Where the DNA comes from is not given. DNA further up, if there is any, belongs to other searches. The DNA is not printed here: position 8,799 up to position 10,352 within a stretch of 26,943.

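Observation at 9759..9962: RecA homologue carrying an about 68-aa Cys4 (zinc-ribbon-like) insertion between Walker A and the next conserved block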

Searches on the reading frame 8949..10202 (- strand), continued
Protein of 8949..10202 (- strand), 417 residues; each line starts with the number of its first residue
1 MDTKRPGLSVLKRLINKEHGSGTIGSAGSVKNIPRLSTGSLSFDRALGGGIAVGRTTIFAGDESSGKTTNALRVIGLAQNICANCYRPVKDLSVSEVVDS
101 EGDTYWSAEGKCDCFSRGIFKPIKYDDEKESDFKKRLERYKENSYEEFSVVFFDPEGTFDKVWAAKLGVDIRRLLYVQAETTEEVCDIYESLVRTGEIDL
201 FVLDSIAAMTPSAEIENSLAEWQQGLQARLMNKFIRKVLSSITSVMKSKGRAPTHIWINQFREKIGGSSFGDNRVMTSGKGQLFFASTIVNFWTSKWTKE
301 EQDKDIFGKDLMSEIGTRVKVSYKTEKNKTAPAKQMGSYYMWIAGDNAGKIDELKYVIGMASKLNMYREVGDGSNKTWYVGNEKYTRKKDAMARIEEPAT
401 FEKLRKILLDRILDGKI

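Call 42: find_encoding_contigs(protein=P0045, flank=8000, max_places=1)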
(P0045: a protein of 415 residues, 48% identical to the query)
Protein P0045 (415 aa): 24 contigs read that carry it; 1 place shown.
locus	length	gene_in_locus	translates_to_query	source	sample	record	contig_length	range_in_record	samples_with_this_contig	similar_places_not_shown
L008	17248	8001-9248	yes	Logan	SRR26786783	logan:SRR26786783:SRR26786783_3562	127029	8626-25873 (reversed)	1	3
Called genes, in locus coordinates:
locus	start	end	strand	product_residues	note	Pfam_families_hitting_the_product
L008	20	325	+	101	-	-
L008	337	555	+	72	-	-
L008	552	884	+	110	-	PF13083:KH_KhpA-B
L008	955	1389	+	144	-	-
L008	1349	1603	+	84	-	-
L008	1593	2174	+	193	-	-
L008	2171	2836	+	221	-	PF06068:TIP49 (weak), PF00158:Sigma54_activat (faint), PF01695:IstB_IS21, PF00004:AAA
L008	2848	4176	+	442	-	PF00772:DnaB, PF03796:DnaB_C, PF13481:AAA_25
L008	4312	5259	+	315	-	-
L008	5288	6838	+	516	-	PF04851:ResIII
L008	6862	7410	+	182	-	-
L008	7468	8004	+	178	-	-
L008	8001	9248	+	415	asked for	PF00154:RecA_N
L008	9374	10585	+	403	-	PF02195:ParB_N (weak), PF01555:N6_N4_Mtase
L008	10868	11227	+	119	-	-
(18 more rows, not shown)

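Call 43: find_encoding_contigs(protein=P0104, flank=8000, max_places=1)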
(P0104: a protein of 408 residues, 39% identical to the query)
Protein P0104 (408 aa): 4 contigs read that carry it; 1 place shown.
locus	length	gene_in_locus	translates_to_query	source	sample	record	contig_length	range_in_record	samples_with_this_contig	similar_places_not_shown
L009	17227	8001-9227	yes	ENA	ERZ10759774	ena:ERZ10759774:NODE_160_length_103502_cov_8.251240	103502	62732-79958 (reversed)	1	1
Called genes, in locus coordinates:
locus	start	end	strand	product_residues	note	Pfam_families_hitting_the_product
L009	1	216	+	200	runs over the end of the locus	PF01695:IstB_IS21 (weak)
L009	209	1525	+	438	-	PF13481:AAA_25 (weak), PF03796:DnaB_C, PF06745:ATPase (weak)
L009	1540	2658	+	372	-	PF13155:Toprim_2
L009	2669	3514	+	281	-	-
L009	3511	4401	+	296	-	PF02086:MethyltransfD12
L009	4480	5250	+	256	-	-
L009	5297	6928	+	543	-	PF00270:DEAD (weak), PF04851:ResIII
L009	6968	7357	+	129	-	-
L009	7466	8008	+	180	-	-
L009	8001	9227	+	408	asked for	PF00154:RecA_N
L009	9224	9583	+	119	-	-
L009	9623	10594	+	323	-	-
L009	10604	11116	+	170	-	-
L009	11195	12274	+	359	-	-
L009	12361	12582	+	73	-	-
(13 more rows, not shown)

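Call 60: find_related_loci(query=window:8949-10202:-, collection=viral_contigs, flank=3000)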
Query window:8949-10202:- (417 aa) in viral_contigs; peptide patterns used: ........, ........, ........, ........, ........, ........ (x = any residue, [..] = any of these).
8 stretches matched a pattern; 1 encode a relative of the query (tblastn E <= 1e-3); 1 distinct loci.
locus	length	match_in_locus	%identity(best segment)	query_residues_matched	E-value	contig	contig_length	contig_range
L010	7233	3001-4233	50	5-414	2e-128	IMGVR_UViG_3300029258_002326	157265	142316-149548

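Call 61: find_related_loci(query=window:8949-10202:-, collection=genome_contigs, flank=3000)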
Query window:8949-10202:- (417 aa) in genome_contigs; peptide patterns used: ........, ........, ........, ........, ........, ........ (x = any residue, [..] = any of these).
47 stretches matched a pattern; 2 encode a relative of the query (tblastn E <= 1e-3); 2 distinct loci.
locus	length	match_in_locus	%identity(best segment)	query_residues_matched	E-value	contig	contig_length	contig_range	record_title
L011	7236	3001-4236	81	6-417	0e+0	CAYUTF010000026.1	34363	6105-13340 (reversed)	MAG TPA_asm: uncultured archaeon isolate binchicken_co196_315 genome assembly, contig: NODE_1406_length_34363_cov_16.433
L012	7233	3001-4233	50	5-414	3e-128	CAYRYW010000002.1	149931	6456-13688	MAG TPA_asm: uncultured Dehalococcoidales bacterium isolate binchicken_co334_379 genome assembly, contig: NODE_99_length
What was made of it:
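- Tried and rejected: Single-protein scans found 1 IMG/VR contig and 2 MAG contigs (calls 60, 61).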

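Call 62: search_protein_families(library=pfam, proteins=[P0038, P0117], max_evalue=0.001)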
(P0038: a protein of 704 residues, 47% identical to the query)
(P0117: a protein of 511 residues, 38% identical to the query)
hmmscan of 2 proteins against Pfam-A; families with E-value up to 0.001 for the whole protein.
P0038 (704 aa): 3 families
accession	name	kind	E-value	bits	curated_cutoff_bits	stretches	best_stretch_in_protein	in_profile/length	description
PF00154.27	RecA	-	4.1e-39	135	27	1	439-618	82-244/262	recA bacterial DNA recombination protein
PF14890.11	Intein_splicing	-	1.9e-09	38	35.8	1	120-349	22-155/155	Intein splicing domain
PF13392.12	HNH_3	-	1.7e-06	28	24.8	1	267-297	15-45/46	HNH endonuclease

P0117 (511 aa): 2 families
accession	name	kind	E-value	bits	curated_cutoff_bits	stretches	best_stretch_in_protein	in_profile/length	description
PF00154.27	RecA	-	2.3e-34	119.5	27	2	233-387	82-232/262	recA bacterial DNA recombination protein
PF08423.17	Rad51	-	0.00081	19.2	22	0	31-73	6-48/244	Rad51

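Call 64: search_protein_families(library=ncbifam, proteins=[window:8949-10202:-], max_evalue=0.01)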
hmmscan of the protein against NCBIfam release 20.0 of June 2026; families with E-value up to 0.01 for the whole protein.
window:8949-10202:- (417 aa): 9 families
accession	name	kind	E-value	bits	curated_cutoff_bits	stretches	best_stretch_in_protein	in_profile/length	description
TIGR02012.1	tigrfam_recA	equivalog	3.5e-48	164.6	325.3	2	149-371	85-284/321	recombinase RecA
NF007072.0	PRK09519.1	equivalog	3.2e-31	108.5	1024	2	151-291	92-225/790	intein-containing recombinase RecA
TIGR00416.1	sms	equivalog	2.2e-05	23.4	403.05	1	29-81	69-122/454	DNA repair protein RadA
NF003301.0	PRK04301.1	equivalog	6.4e-05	22.3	259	1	31-70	78-117/316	DNA repair and recombination protein RadA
TIGR02238.1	recomb_DMC1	equivalog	0.00043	19.5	447.7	0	31-71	73-113/314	meiotic recombinase Dmc1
NF006320.0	PRK08533.1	equivalog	0.00071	19.2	215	1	43-86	13-57/230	flagellar accessory protein FlaH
TIGR02236.1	recomb_radA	equivalog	0.001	18.5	361.15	0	31-69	73-111/311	DNA repair and recombination protein RadA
NF004723.0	PRK06067.1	subfamily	0.0032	17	194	0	36-69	16-49/243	flagellar accessory protein FlaH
NF006799.0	PRK09302.1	equivalog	0.0067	15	408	1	31-73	8-50/515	circadian clock protein KaiC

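Call 74: get_annotated_region(hit=H12, flank=400)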
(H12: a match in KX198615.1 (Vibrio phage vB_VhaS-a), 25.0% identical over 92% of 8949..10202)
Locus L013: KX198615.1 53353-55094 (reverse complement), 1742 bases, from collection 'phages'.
description: Vibrio phage vB_VhaS-a, partial genome.
organism: Vibrio phage vB_VhaS-a (NCBI taxid 1868610)
taxonomy: Viruses; Duplodnaviria; Heunggongvirae; Uroviricota; Caudoviricetes
host: -; source: Vibrio harveyi; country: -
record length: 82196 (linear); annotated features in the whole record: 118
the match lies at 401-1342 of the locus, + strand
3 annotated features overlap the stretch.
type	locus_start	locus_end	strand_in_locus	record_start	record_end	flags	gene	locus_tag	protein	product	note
CDS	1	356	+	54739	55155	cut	-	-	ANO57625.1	hypothetical protein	FIG_ID:fig|334068.2.peg.88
CDS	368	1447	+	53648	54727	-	-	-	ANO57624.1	hypothetical protein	FIG_ID:fig|334068.2.peg.87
CDS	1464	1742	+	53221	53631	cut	-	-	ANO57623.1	hypothetical protein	FIG_ID:fig|334068.2.peg.86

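Call 75: get_annotated_region(hit=H8, flank=400)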
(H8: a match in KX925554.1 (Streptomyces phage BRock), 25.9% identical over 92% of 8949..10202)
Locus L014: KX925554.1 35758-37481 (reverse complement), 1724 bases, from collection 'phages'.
description: Streptomyces phage BRock, complete genome.
organism: Streptomyces phage BRock (NCBI taxid 1913591)
taxonomy: Viruses; Duplodnaviria; Heunggongvirae; Uroviricota; Caudoviricetes; Borockvirus; Borockvirus brock
host: Streptomyces sp. 5a; source: -; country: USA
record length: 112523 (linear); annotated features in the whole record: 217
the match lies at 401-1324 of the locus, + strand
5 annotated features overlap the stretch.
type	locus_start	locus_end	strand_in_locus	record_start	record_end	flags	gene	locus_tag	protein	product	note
CDS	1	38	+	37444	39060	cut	-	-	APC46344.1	ribonucleotide-diphosphate reductase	gp82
CDS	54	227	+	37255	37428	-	-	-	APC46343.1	hypothetical protein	gp81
CDS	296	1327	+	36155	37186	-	-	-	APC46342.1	hypothetical protein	gp80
CDS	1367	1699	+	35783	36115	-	-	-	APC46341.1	tail fiber protein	gp79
CDS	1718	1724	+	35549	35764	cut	-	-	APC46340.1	hypothetical protein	gp78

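Call 76: get_annotated_region(hit=H27, flank=600)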
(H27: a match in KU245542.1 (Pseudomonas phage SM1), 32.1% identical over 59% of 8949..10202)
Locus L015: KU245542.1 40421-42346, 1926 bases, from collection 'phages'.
description: Pseudomonas phage SM1, complete genome.
organism: Pseudomonas phage SM1 (NCBI taxid 1772332)
taxonomy: Viruses; Duplodnaviria; Heunggongvirae; Uroviricota; Caudoviricetes; Samunavirus; Samunavirus SM1
host: Pseudomonas aeruginosa USM AR2; source: hydrocarbon contaminated muddy soil sample; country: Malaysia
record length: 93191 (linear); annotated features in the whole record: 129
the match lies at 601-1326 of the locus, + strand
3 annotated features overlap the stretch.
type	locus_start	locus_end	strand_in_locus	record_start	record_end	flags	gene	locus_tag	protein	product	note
CDS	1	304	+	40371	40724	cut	-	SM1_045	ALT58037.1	hypothetical protein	-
CDS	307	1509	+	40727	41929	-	-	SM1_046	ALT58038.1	putative RecA protein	cl28885: RecA-like_NTPases Superfamily, pfam00154:RecA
CDS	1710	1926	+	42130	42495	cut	-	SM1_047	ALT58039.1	hypothetical protein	-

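Call 77: get_annotated_region(hit=H17, flank=400)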
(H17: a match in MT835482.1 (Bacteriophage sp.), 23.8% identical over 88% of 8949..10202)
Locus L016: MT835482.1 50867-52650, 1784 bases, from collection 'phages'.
description: UNVERIFIED: Bacteriophage sp. clone scaffold_17 genomic sequence.
organism: Bacteriophage sp. (NCBI taxid 38018)
taxonomy: Viruses
host: -; source: human fecal samples; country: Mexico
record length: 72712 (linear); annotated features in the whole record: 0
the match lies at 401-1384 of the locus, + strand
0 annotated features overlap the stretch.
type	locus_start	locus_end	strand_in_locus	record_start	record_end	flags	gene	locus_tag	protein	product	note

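Call 78: get_annotated_region(hit=H39, flank=400)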
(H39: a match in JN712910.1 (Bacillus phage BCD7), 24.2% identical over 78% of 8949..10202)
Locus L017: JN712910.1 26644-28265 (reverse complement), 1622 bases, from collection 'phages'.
description: Bacillus phage BCD7, complete genome.
organism: Bacillus phage BCD7 (NCBI taxid 1136534)
taxonomy: Viruses; Duplodnaviria; Heunggongvirae; Uroviricota; Caudoviricetes; Becedseptimavirus; Becedseptimavirus BCD7
host: Bacillus cereus; source: -; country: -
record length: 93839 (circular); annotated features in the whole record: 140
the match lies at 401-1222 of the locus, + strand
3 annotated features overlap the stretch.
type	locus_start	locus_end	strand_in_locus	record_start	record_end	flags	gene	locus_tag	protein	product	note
CDS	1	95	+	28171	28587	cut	-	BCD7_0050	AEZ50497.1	hypothetical protein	-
CDS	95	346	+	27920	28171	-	-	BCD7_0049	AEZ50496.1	transcriptional regulator AbrB family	-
CDS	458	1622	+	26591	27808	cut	-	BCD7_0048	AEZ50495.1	putative DNA recombination protein RecA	-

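Call 79: get_annotated_region(hit=H22, flank=600)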
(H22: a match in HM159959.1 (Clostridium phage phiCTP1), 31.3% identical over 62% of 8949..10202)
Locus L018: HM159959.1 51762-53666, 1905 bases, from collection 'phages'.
description: Clostridium phage phiCTP1, complete genome.
organism: Clostridium phage phiCTP1 (NCBI taxid 871584)
taxonomy: Viruses; Duplodnaviria; Heunggongvirae; Uroviricota; Caudoviricetes
host: -; source: -; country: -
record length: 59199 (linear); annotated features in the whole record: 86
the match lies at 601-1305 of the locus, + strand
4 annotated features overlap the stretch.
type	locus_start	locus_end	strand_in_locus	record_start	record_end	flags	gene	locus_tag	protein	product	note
CDS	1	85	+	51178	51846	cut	-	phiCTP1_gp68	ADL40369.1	hypothetical phage protein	ORF68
CDS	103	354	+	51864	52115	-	-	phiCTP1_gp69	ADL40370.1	hypothetical phage protein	ORF69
CDS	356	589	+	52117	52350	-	-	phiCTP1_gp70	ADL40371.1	hypothetical phage protein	ORF70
CDS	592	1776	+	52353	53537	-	-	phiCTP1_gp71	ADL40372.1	putative RecA protein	ORF71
